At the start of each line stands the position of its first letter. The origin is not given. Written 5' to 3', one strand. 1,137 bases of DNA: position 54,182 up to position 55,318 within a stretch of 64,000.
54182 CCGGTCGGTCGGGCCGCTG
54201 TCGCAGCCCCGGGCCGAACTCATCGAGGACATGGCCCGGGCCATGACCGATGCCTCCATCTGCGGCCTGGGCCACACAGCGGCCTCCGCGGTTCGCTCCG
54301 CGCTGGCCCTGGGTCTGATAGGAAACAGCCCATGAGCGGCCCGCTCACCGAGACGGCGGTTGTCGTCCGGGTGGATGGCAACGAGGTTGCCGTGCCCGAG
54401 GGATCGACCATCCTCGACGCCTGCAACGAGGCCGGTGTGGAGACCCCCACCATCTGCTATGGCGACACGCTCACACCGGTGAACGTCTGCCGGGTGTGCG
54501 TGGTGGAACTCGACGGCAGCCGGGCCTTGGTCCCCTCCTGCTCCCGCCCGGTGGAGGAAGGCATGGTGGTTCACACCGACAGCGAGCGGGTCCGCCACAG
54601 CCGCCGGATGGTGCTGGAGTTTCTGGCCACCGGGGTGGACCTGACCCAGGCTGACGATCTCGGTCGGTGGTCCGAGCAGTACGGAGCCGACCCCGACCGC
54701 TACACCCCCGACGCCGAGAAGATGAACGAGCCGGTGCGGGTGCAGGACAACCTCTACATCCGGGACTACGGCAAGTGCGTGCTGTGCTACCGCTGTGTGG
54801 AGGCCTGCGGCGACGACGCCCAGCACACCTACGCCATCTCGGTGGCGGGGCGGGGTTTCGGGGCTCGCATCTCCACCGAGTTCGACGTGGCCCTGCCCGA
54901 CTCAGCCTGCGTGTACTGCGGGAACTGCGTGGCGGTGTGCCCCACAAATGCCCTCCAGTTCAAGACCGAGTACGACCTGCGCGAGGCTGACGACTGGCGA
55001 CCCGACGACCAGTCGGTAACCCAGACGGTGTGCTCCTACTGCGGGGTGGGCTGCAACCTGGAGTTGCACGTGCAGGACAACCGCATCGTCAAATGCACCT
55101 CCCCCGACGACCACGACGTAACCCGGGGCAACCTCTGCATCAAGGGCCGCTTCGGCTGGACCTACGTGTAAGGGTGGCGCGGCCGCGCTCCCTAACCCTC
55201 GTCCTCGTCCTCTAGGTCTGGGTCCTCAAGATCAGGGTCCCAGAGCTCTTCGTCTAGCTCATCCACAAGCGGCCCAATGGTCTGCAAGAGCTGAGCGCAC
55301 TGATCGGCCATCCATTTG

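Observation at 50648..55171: Formate dehydrogenase alpha subunit is split inside the MopB domain, and its halves are in permuted order around the NuoE/F gene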

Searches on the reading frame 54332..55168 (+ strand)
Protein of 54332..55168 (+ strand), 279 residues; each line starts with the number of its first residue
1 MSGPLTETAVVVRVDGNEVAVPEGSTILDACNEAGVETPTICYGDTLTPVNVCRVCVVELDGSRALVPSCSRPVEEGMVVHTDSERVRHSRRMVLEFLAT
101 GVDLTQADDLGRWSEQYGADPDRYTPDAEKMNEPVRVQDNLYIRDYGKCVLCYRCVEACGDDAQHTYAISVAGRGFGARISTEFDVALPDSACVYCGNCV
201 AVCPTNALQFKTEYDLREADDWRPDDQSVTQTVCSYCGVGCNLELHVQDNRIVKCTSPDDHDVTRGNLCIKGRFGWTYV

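Call 8: search_protein_families(library=pfam, proteins=[window:54332-55168:+])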
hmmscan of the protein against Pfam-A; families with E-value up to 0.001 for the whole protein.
window:54332-55168:+ (279 aa): 10 families
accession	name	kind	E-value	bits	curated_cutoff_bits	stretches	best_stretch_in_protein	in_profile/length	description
PF13510.11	Fer2_4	-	1e-21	77.2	22.8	1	8-84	2-81/82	2Fe-2S iron-sulfur cluster binding domain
PF04879.21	Molybdop_Fe4S4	-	3.5e-20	72.2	22.7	1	228-279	2-53/55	Molybdopterin oxidoreductase Fe4S4 domain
PF12838.12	Fer4_7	-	8.6e-10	39.4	27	2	148-207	1-52/52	4Fe-4S dicluster domain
PF00037.32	Fer4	-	1.2e-08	34.8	21.1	2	191-208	6-23/24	4Fe-4S binding domain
PF13237.11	Fer4_10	-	1.6e-07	31.6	25.5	1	190-241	6-48/53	4Fe-4S dicluster domain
PF13187.11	Fer4_9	-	1.5e-06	28.5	27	1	148-207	1-51/52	4Fe-4S dicluster domain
PF22117.2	Fer4_Nqo3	-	1.2e-05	25.9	27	1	148-208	10-66/67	NADH-quinone oxidoreductase subunit 3, ferredoxin-like domain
PF14697.11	Fer4_21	-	8.4e-05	23.1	35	1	147-208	6-57/59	4Fe-4S dicluster domain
PF12837.12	Fer4_6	-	0.00023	21.4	25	0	191-208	7-24/24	4Fe-4S binding domain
PF13484.11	Fer4_16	-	0.00028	22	30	0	193-221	2-31/66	4Fe-4S double cluster binding domain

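Call 9: find_homologous_proteins(query=window:54332-55168:+)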
Query window:54332-55168:+ (279 aa): 8000 proteins with E <= 0.001 among 8000 candidates; the best 120 are listed.
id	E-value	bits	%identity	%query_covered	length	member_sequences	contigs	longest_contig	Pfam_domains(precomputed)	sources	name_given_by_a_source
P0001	8.6e-170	582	88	100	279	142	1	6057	PF14697.12,PF13510.12,PF00037.33,PF13484.12,PF12838.13,PF22117.3,PF13237.12,PF13187.12,PF04879.22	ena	-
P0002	1.8e-164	564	88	98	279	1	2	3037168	PF13510.12,PF12837.13,PF00037.33,PF12838.13,PF22117.3,PF13237.12,PF13187.12,PF04879.22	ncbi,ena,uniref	ncbi:2Fe-2S iron-sulfur cluster-binding protein [Candidatus Poriferisocius sp.]|uniref:2Fe-2S iron-s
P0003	1.8e-164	564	87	98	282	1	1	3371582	PF13510.12,PF12837.13,PF00037.33,PF12838.13,PF22117.3,PF13237.12,PF13187.12,PF04879.22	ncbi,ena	-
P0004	1.7e-163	561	86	100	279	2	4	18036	PF13510.12,PF12837.13,PF00037.33,PF12838.13,PF22117.3,PF13237.12,PF13187.12,PF04879.22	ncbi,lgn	-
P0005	1.2e-160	552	83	99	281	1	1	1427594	PF14697.12,PF13510.12,PF00037.33,PF12838.13,PF13237.12,PF13187.12,PF04879.22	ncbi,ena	-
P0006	6.5e-155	533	81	98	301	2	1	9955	PF14697.12,PF13510.12,PF00037.33,PF12838.13,PF13237.12,PF13187.12,PF04879.22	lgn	-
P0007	4.9e-153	527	80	98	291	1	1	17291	PF13510.12,PF00037.33,PF12838.13,PF13237.12,PF13187.12,PF04879.22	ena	-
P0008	1.2e-151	522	79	99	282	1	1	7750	PF14697.12,PF13510.12,PF00037.33,PF13484.12,PF12838.13,PF13237.12,PF13187.12,PF04879.22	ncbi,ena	-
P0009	1.3e-151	522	82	98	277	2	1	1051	PF14697.12,PF13510.12,PF00037.33,PF12838.13,PF22117.3,PF13237.12,PF13187.12,PF04879.22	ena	-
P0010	1.7e-151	522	79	98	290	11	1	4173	PF14697.12,PF13510.12,PF00037.33,PF12838.13,PF13237.12,PF13187.12,PF04879.22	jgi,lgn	jgi:predicted molibdopterin-dependent oxidoreductase YjgC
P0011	2.0e-151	521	79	99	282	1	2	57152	PF14697.12,PF13510.12,PF00037.33,PF13484.12,PF12838.13,PF13237.12,PF13187.12,PF04879.22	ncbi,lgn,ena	-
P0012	3.1e-151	521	78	99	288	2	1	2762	PF13510.12,PF00037.33,PF12838.13,PF13187.12,PF04879.22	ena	-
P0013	3.2e-151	521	80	99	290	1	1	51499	PF14697.12,PF13510.12,PF00037.33,PF12838.13,PF13237.12,PF13187.12,PF04879.22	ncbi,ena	-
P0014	4.4e-151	520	81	98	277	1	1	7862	PF14697.12,PF13510.12,PF00037.33,PF12838.13,PF22117.3,PF13237.12,PF13187.12,PF04879.22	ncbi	ncbi:MAG: 2Fe-2S iron-sulfur cluster-binding protein [Acidimicrobiales bacterium]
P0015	5.0e-151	520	80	99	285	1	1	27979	PF13510.12,PF00037.33,PF12838.13,PF13187.12,PF04879.22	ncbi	-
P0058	2.3e-147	508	78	98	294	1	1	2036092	PF13510.12,PF00037.33,PF12838.13,PF13187.12,PF04879.22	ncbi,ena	-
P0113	7.0e-145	500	76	98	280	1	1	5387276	PF13510.12,PF00037.33,PF12838.13,PF13237.12,PF13187.12,PF04879.22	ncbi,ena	-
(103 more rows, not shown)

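Call 10: find_encoding_contigs(protein=window:54332-55168:+, flank=10000, max_places=8)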
Protein window:54332-55168:+ (279 aa): 6 contigs read that carry it; 6 places shown.
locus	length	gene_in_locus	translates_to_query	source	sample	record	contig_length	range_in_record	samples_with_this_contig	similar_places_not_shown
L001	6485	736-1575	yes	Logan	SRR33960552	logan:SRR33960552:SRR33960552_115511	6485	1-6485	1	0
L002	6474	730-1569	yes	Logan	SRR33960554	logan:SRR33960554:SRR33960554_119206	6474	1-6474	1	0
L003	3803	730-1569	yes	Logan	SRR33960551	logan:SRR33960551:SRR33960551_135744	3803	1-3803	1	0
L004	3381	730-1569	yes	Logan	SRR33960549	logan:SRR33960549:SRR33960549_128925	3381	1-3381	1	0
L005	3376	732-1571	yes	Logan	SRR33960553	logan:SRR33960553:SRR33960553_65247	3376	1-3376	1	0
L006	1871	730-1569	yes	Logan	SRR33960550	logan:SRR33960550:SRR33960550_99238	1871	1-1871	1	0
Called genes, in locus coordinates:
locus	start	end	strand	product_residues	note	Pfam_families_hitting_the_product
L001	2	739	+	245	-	?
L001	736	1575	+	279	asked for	PF13510:Fer2_4, PF12838:Fer4_7, PF13187:Fer4_9 (weak), PF13237:Fer4_10 (faint), PF22117:Fer4_Nqo3 (faint), PF00037:Fer4 (weak), PF04879:Molybdop_Fe4S4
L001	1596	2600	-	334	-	PF14088:DUF4268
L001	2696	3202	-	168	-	-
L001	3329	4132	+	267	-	PF01555:N6_N4_Mtase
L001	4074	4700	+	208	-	PF15515:MvaI_BcnI (weak), PF02976:MutH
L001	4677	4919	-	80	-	-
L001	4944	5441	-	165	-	PF13635:DUF4143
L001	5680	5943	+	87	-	-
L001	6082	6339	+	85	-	-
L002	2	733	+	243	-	?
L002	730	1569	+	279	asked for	PF13510:Fer2_4, PF12838:Fer4_7, PF13187:Fer4_9 (weak), PF13237:Fer4_10 (faint), PF22117:Fer4_Nqo3 (faint), PF00037:Fer4 (weak), PF04879:Molybdop_Fe4S4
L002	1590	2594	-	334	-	PF14088:DUF4268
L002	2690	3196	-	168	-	-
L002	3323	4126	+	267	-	PF01555:N6_N4_Mtase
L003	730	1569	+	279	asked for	PF13510:Fer2_4, PF12838:Fer4_7, PF13187:Fer4_9 (weak), PF13237:Fer4_10 (faint), PF22117:Fer4_Nqo3 (faint), PF00037:Fer4 (weak), PF04879:Molybdop_Fe4S4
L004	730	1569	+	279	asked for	PF13510:Fer2_4, PF12838:Fer4_7, PF13187:Fer4_9 (weak), PF13237:Fer4_10 (faint), PF22117:Fer4_Nqo3 (faint), PF00037:Fer4 (weak), PF04879:Molybdop_Fe4S4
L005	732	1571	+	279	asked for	PF13510:Fer2_4, PF12838:Fer4_7, PF13187:Fer4_9 (weak), PF13237:Fer4_10 (faint), PF22117:Fer4_Nqo3 (faint), PF00037:Fer4 (weak), PF04879:Molybdop_Fe4S4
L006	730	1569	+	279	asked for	PF13510:Fer2_4, PF12838:Fer4_7, PF13187:Fer4_9 (weak), PF13237:Fer4_10 (faint), PF22117:Fer4_Nqo3 (faint), PF00037:Fer4 (weak), PF04879:Molybdop_Fe4S4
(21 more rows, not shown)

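Call 12: find_encoding_contigs(protein=P0002, flank=8000, max_places=2)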
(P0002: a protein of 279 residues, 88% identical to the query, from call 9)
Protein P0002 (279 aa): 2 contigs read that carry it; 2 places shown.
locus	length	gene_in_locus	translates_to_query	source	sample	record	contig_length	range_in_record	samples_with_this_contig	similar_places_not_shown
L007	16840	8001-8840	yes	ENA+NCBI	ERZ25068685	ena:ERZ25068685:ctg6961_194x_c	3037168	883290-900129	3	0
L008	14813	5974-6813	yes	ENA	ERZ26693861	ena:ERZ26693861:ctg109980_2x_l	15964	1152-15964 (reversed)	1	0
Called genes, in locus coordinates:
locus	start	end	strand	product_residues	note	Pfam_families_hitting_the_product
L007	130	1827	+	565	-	PF01268:FTHFS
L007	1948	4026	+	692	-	PF00082:Peptidase_S8, PF25390:WD40_RLD, PF13540:RCC1_2, PF25390:WD40_RLD, PF13540:RCC1_2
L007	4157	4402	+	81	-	PF00384:Molybdopterin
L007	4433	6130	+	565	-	PF00384:Molybdopterin, PF01568:Molydop_binding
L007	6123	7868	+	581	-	PF01257:2Fe-2S_thioredx, PF01512:Complex1_51K, PF10531:SLBB (weak), PF10589:NADH_4Fe-4S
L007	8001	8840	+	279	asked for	PF13510:Fer2_4, PF12837:Fer4_6 (faint), PF12838:Fer4_7, PF13187:Fer4_9 (weak), PF13237:Fer4_10 (faint), PF22117:Fer4_Nqo3 (weak), PF00037:Fer4 (weak), PF04879:Molybdop_Fe4S4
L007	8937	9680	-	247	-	PF03061:4HBT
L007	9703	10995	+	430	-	PF02720:DUF222, PF01844:HNH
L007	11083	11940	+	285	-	PF00763:THF_DHG_CYH, PF02882:THF_DHG_CYH_C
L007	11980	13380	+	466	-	-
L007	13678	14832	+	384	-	PF00108:Thiolase_N, PF00109:ketoacyl-synt (weak), PF02803:Thiolase_C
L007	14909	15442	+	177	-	PF13669:Glyoxalase_4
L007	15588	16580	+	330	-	PF00296:Bac_luciferase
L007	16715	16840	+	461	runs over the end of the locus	PF00890:FAD_binding_2 (weak), PF01266:DAO (weak), PF01593:Amino_oxidase, PF12831:FAD_oxidored (weak), PF13450:NAD_binding_8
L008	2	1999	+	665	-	?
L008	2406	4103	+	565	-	PF00384:Molybdopterin, PF01568:Molydop_binding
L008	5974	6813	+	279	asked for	PF13510:Fer2_4, PF12837:Fer4_6 (faint), PF12838:Fer4_7, PF13187:Fer4_9 (weak), PF13237:Fer4_10 (faint), PF22117:Fer4_Nqo3 (weak), PF00037:Fer4 (weak), PF04879:Molybdop_Fe4S4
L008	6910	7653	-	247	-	PF03061:4HBT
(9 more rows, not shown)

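Call 13: find_encoding_contigs(protein=P0113, flank=8000, max_places=2)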
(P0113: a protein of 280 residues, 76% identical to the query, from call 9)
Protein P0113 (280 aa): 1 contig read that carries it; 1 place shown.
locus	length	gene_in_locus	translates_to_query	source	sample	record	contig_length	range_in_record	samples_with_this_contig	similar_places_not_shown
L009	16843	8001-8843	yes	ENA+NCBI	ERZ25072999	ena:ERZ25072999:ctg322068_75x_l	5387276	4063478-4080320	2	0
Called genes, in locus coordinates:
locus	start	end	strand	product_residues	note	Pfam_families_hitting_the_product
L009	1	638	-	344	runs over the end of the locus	PF03009:GDPD, PF13653:GDPD_2 (weak)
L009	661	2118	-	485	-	PF13416:SBP_bac_8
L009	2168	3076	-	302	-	PF00528:BPD_transp_1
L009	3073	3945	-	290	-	PF00528:BPD_transp_1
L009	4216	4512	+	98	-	PF00384:Molybdopterin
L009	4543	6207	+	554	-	PF00384:Molybdopterin, PF01568:Molydop_binding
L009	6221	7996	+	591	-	PF01257:2Fe-2S_thioredx, PF01512:Complex1_51K, PF10531:SLBB, PF22461:SLBB_2 (weak), PF10589:NADH_4Fe-4S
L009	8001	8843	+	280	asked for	PF13510:Fer2_4, PF13187:Fer4_9 (faint), PF13237:Fer4_10 (faint), PF12838:Fer4_7 (weak), PF00037:Fer4 (weak), PF04879:Molybdop_Fe4S4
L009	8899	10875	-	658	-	PF00691:OmpA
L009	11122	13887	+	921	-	PF00311:PEPcase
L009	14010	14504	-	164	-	PF00484:Pro_CA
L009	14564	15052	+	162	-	-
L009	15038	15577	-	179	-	PF13238:AAA_18 (weak), PF13671:AAA_33, PF01202:SKI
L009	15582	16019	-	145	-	PF01220:DHquinase_II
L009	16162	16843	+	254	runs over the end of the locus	PF00392:GntR, PF07729:FCD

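Call 14: find_encoding_contigs(protein=P0058, flank=8000, max_places=2)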
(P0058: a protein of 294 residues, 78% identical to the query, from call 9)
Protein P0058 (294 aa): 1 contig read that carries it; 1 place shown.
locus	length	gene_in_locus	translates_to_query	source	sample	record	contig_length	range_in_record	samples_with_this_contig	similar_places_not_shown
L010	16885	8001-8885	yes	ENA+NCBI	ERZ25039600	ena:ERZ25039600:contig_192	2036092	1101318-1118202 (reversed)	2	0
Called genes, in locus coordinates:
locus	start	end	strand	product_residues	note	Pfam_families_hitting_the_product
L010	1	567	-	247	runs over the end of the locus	PF09339:HTH_IclR, PF12802:MarR_2 (weak), PF25213:HVO_A0261_N, PF01978:TrmB (faint), PF01614:IclR_C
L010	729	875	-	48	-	-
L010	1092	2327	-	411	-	PF13527:Acetyltransf_9, PF13508:Acetyltransf_7 (weak), PF17668:Acetyltransf_17, PF13530:SCP2_2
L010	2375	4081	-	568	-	PF00587:tRNA-synt_2b, PF04073:tRNA_edit, PF03129:HGTP_anticodon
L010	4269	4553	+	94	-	PF00384:Molybdopterin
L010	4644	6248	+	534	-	PF00384:Molybdopterin, PF01568:Molydop_binding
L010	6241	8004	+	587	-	PF01257:2Fe-2S_thioredx, PF01512:Complex1_51K, PF10531:SLBB, PF22461:SLBB_2 (weak), PF10589:NADH_4Fe-4S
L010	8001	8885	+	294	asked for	PF13510:Fer2_4, PF12838:Fer4_7 (weak), PF13187:Fer4_9 (weak), PF00037:Fer4 (weak), PF04879:Molybdop_Fe4S4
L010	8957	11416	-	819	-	PF00691:OmpA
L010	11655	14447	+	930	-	PF00311:PEPcase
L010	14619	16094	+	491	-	PF04174:CP_ATPgrasp_1, PF14403:CP_ATPgrasp_2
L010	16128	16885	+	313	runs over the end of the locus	PF04168:Alpha-E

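Call 16: search_solved_structures(query=window:54332-55168:+, show_alignments=2, max_evalue=1e-10)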
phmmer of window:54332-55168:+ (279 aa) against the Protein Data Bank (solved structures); distinct sequences matched with E-value up to 1e-10: 69 (the best 60 are shown).
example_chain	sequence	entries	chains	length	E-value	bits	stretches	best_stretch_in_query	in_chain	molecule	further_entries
9wxb_B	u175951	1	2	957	9.2e-44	153.1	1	9-278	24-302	Formate dehydrogenase alpha subunit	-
6tg9_A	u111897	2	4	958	1.5e-42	149.1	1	10-278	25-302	Formate dehydrogenase subunit alpha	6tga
8a6t_A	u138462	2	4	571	5e-40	140.9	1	10-215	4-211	Electron bifurcating hydrogenase subunit HydA1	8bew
9bov_A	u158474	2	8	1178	7.4e-39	137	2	110-279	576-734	Molybdopterin oxidoreductase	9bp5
7t2r_A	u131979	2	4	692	2.8e-38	135.1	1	10-274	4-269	NiFe hydrogenase subunit A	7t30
8oh5_C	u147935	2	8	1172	8.6e-37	130.2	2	144-276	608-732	Formate dehydrogenase-O, major subunit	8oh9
7vw6_A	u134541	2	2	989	7.3e-36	127.2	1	3-279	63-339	Formate dehydrogenase | Tungsten-containing formate dehydrogenase alpha subunit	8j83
7e5z_A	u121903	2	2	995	7.4e-36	127.2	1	3-279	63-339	Formate dehydrogenase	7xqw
7q4v_A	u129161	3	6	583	1.4e-34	123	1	10-214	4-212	Iron hydrogenase HydA1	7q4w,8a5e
7p5h_A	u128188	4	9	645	1.9e-30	109.4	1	12-215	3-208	Fe-hydrogenase, subunit alpha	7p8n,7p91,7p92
7q5y_A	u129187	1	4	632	1.6e-28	103.1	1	10-277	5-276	NADH dehydrogenase I chain G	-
9gzq_A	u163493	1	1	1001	3.9e-28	101.8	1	12-211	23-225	Probable oxidoreductase YjgC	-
8rqz_C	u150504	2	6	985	4.6e-28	101.6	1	12-211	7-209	Probable oxidoreductase YjgC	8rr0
6gcs_A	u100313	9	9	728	5.8e-27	98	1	10-271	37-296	75-KDA PROTEIN (NUAM) | Subunit NUAM of NADH:Ubiquinone Oxidoreductase (Complex I) | NADH-ubiquinone oxidoreductase 78 kDa subunit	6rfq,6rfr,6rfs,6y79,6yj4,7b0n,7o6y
7ar7_G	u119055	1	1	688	2.9e-25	92.4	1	7-272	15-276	NADH dehydrogenase [ubiquinone] iron-sulfur protein 1, mitochondrial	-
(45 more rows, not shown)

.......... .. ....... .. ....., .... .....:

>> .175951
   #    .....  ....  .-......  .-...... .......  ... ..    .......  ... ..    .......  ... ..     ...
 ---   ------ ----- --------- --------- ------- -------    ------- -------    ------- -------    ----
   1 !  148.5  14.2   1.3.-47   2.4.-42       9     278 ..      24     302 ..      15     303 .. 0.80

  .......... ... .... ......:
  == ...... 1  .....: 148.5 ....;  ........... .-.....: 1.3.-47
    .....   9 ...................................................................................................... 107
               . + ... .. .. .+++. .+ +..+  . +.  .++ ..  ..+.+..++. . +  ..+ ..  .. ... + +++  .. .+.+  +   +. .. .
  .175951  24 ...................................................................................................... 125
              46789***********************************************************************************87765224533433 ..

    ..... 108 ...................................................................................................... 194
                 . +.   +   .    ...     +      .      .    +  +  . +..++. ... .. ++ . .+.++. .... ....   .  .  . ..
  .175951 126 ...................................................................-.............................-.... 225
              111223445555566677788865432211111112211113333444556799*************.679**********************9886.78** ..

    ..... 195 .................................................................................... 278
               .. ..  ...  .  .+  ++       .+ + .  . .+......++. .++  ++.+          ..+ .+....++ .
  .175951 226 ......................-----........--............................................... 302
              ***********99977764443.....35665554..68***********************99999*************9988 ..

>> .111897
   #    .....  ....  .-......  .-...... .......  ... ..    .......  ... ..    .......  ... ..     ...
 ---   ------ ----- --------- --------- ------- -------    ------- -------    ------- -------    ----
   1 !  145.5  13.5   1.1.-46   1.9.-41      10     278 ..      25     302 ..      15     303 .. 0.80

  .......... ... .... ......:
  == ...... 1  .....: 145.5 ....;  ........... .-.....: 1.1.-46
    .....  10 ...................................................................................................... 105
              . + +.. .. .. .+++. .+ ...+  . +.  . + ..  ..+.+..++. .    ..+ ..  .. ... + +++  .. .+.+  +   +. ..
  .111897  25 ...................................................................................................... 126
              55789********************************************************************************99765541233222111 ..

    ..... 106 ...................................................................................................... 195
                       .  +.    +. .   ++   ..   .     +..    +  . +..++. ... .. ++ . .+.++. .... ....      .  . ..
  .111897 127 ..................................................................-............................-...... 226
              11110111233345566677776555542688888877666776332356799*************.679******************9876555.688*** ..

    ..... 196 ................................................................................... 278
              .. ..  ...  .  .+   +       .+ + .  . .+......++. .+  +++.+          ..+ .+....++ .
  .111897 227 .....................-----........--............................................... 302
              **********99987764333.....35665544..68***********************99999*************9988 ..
